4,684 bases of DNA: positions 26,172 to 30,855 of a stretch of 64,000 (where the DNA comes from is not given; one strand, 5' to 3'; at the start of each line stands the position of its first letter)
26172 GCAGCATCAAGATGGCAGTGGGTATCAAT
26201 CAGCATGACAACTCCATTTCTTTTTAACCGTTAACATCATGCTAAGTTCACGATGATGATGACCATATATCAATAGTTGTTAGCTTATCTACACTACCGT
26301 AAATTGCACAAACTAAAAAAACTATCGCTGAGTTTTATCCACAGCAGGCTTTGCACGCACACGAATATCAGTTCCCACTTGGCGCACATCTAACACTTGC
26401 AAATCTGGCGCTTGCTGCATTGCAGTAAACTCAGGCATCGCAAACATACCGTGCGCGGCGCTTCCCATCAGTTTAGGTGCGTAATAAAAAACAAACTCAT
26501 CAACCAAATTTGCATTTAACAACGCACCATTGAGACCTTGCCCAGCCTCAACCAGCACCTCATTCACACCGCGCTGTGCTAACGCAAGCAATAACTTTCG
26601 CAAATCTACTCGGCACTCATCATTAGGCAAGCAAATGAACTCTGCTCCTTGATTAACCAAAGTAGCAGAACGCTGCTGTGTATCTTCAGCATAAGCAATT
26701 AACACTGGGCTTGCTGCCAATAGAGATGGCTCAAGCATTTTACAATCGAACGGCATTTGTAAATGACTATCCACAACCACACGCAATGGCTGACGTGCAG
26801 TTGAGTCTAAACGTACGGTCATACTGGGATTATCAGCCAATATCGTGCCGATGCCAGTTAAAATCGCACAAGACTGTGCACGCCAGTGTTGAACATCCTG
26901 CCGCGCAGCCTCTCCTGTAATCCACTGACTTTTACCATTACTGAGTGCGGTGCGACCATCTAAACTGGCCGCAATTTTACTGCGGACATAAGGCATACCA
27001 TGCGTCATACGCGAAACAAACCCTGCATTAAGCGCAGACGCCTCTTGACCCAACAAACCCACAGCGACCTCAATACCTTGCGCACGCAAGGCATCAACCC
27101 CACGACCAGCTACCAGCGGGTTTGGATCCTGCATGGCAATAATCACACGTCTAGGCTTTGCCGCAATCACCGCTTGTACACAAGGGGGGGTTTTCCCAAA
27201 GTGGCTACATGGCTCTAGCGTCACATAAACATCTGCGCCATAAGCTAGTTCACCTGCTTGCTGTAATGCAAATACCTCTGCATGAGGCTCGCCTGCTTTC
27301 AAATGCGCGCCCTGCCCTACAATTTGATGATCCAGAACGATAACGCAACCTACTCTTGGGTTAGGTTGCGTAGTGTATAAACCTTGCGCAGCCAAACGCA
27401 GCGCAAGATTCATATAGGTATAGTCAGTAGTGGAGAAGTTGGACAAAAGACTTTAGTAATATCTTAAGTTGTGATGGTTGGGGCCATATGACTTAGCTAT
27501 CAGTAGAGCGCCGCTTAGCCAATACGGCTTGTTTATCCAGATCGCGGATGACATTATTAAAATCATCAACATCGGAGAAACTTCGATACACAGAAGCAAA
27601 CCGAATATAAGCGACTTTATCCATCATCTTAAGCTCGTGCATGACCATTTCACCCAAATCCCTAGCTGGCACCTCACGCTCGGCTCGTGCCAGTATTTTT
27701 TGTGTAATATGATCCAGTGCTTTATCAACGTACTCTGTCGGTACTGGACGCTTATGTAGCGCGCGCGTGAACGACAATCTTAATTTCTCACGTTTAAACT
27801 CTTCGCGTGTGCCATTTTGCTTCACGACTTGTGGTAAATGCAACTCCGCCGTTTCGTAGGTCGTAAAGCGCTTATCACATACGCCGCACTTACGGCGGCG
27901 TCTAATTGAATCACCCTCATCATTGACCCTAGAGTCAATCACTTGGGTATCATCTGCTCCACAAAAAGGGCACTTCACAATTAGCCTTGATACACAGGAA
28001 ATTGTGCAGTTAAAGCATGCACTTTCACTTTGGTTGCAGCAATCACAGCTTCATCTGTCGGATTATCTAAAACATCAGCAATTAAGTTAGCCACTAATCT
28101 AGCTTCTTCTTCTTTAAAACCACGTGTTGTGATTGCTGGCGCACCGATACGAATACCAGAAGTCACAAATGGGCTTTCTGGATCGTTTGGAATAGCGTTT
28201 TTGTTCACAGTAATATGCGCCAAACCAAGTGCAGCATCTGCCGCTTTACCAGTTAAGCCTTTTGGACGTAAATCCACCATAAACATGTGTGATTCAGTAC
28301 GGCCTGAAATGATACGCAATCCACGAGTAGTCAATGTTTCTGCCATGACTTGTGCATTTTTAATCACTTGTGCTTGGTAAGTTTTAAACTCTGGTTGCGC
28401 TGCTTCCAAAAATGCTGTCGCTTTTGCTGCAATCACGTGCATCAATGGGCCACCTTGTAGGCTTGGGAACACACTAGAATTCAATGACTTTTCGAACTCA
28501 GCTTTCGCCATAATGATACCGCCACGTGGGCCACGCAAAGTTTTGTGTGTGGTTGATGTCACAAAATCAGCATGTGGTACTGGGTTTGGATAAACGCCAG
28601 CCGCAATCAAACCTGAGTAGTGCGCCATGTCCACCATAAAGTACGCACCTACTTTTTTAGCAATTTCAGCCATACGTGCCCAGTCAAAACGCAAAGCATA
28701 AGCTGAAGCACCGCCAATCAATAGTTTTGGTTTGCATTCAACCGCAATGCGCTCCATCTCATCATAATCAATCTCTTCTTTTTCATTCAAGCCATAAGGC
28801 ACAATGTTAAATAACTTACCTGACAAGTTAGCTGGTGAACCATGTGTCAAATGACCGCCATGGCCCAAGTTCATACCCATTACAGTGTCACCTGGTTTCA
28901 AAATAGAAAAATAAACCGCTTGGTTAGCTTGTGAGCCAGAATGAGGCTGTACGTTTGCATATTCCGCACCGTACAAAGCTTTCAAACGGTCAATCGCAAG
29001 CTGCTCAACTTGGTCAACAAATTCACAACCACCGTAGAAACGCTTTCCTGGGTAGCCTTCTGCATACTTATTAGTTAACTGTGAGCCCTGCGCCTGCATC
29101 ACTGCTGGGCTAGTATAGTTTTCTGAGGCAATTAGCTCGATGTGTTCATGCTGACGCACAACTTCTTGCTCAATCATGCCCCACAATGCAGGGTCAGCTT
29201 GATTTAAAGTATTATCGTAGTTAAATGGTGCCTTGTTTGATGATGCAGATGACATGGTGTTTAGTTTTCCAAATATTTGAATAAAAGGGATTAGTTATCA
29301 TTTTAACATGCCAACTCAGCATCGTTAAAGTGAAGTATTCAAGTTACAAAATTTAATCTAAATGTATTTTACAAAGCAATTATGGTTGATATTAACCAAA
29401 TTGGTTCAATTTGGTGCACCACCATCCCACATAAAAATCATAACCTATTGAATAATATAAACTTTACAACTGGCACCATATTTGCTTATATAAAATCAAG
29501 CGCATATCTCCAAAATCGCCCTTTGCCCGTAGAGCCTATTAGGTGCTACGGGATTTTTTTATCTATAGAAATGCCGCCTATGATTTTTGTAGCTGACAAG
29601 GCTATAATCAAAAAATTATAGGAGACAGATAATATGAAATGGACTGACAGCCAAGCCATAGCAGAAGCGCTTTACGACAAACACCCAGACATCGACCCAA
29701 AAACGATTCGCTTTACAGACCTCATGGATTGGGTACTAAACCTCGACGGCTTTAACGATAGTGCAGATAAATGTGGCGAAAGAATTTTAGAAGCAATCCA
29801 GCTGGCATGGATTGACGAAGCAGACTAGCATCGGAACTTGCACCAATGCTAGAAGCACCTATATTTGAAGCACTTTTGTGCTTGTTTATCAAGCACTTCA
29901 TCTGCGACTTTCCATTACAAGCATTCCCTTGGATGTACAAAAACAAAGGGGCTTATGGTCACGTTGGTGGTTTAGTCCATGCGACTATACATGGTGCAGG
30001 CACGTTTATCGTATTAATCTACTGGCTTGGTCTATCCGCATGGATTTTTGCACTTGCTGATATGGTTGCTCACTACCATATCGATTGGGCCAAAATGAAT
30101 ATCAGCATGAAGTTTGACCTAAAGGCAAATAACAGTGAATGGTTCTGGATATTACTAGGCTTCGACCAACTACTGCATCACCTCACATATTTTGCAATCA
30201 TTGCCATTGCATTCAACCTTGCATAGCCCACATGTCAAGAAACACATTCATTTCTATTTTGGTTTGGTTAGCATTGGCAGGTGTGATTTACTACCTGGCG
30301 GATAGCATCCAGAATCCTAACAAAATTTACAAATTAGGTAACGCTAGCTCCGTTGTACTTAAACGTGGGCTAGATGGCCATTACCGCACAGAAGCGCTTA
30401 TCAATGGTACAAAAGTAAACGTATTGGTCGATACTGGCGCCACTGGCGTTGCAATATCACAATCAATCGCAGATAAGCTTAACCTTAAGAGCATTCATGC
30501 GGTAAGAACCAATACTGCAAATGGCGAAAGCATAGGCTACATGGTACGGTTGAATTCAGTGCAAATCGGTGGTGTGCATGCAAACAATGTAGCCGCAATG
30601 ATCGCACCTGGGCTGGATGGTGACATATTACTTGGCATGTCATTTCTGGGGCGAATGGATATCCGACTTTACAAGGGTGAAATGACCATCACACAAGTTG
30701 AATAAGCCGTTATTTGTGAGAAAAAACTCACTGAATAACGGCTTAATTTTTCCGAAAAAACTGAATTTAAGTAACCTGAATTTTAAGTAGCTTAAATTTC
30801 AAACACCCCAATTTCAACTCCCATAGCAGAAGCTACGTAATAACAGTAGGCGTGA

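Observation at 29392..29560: Candidate novel nitrogen-responsive sigma54 small RNA between glyA and iscX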

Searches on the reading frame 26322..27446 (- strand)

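Call 47: search_protein_families(library=pfam, proteins=[window:26322-27446:-], max_evalue=0.00001)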
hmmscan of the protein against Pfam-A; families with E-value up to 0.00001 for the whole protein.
window:26322-27446:- (374 aa): 3 families
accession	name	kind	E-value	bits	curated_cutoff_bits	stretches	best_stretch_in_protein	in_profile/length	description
PF01872.23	RibD_C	-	9.8e-50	169.5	24.1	1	152-361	1-195/197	RibD C-terminal domain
PF00383.29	dCMP_cyt_deam_1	-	6.7e-19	68.1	25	1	7-105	3-102/102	Cytidine and deoxycytidylate deaminase zinc-binding region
PF14437.12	MafB19-deam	-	3.8e-08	33.8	27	1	27-117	20-113/142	MafB19-like deaminase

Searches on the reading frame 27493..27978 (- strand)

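Call 47: search_protein_families(library=pfam, proteins=[window:27493-27978:-], max_evalue=0.00001)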
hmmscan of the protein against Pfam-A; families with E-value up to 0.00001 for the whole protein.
window:27493-27978:- (161 aa): 2 families
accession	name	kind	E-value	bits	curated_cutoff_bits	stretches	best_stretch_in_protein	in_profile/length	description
PF22811.2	Zn_ribbon_NrdR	-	1.4e-21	76.6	27.2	1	1-42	1-42/42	Transcriptional repressor NrdR-like, N-terminal domain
PF03477.21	ATP-cone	-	2.4e-18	66.9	25.8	1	50-136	2-87/88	ATP cone domain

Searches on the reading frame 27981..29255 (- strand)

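Call 47: search_protein_families(library=pfam, proteins=[window:27981-29255:-], max_evalue=0.00001)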
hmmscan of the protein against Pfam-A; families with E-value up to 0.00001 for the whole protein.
window:27981-29255:- (424 aa): 3 families
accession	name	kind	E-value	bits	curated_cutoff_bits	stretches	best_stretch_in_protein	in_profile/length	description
PF00464.25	SHMT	-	7.9e-166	552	27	1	17-392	1-399/399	Serine hydroxymethyltransferase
PF00155.27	Aminotran_1_2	-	1.8e-11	44.3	19.7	1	48-376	18-350/361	Aminotransferase class I and II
PF00266.25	Aminotran_5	-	1.2e-06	28.2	21.5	1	77-277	39-236/371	Aminotransferase class-V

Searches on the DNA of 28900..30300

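Call 3: search_rna_families(source=window, start=28900, end=30300, threshold=evalue, max_evalue=10, show_alignments=3)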
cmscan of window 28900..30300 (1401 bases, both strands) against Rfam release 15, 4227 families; matches with E-value up to 10: 4.
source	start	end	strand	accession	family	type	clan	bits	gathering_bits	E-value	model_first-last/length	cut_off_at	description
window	29435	29571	+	RF01459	rliE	Gene; sRNA;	-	20.4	90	1.3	51-202/222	no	Listeria sRNA rliE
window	29446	29567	+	RF02860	Arrc14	Gene; sRNA;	-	18.8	99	7.1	1-167/167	no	Actinobacillus sRNA 14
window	29799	29888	+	RF01494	rliD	Gene; antisense;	-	12.3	50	1.4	1-327/327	no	Listeria sRNA rliD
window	29850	29962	+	RF02706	TeloSII_ncR30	Gene; sRNA;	-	11.8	86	7.4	1-226/226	no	TeloSII non coding RNA 30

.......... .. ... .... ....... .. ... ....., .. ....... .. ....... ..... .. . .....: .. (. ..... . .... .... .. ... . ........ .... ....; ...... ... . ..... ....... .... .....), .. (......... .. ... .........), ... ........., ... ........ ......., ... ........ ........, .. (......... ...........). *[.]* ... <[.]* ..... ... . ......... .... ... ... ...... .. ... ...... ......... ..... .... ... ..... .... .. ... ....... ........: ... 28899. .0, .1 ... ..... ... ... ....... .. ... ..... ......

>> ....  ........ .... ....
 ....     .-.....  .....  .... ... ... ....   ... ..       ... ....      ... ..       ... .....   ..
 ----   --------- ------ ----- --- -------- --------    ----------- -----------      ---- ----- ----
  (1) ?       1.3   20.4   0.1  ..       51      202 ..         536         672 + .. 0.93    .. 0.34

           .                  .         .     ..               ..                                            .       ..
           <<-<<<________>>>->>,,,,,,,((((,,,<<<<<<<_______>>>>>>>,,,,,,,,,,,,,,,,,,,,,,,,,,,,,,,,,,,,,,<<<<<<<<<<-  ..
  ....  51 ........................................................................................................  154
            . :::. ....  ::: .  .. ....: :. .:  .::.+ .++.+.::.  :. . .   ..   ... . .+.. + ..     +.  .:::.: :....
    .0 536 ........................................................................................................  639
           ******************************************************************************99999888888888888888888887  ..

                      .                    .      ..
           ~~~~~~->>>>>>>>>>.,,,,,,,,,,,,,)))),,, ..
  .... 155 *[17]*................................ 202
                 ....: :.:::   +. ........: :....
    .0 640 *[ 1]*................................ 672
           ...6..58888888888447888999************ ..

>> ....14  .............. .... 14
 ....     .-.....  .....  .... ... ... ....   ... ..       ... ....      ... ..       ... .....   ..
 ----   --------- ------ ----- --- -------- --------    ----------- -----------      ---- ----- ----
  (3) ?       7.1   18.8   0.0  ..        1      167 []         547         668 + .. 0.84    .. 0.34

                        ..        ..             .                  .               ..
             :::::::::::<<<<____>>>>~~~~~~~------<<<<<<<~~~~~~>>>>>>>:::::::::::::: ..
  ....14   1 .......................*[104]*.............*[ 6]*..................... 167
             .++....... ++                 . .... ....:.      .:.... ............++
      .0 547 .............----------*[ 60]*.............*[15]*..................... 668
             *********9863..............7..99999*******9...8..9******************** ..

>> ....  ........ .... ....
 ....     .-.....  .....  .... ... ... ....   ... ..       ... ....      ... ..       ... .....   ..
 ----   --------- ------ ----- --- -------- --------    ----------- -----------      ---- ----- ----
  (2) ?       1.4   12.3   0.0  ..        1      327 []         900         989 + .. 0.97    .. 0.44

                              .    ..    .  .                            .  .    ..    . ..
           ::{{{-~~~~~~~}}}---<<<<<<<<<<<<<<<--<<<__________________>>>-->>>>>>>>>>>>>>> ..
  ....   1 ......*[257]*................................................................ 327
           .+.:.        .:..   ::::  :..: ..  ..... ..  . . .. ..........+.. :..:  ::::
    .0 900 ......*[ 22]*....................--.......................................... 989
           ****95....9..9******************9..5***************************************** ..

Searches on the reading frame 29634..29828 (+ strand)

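Call 47: search_protein_families(library=pfam, proteins=[window:29634-29828:+], max_evalue=0.00001)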
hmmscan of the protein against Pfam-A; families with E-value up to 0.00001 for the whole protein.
window:29634-29828:+ (64 aa): 1 family
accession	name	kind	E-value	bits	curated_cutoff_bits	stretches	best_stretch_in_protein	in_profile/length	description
PF04384.18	Fe-S_assembly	-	6.5e-33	113.6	25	1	1-64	1-64/64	Iron-sulphur cluster assembly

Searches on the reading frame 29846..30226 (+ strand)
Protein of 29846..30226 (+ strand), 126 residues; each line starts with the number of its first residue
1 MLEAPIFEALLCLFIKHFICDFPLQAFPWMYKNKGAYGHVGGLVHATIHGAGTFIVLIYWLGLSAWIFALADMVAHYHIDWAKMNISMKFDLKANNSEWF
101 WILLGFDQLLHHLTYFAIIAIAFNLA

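Call 47: search_protein_families(library=pfam, proteins=[window:29846-30226:+], max_evalue=0.00001)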
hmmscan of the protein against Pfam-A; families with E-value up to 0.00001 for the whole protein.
window:29846-30226:+ (126 aa): 1 family
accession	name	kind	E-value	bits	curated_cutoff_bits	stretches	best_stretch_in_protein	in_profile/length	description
PF11750.13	DUF3307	-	9.8e-11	42.2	23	1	10-120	2-106/127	Protein of unknown function (DUF3307)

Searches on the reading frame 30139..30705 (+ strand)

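Call 47: search_protein_families(library=pfam, proteins=[window:30139-30705:+], max_evalue=0.00001)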
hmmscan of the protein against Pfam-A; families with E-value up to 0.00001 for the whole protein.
window:30139-30705:+ (188 aa): 2 families
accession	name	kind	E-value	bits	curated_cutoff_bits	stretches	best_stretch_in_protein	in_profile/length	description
PF13975.11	gag-asp_proteas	-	9.9e-26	90.6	28.2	1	85-172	2-92/92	gag-polyprotein putative aspartyl protease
PF13650.11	Asp_protease_2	-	6.9e-24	84.8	24.3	1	85-169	2-90/90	Aspartyl protease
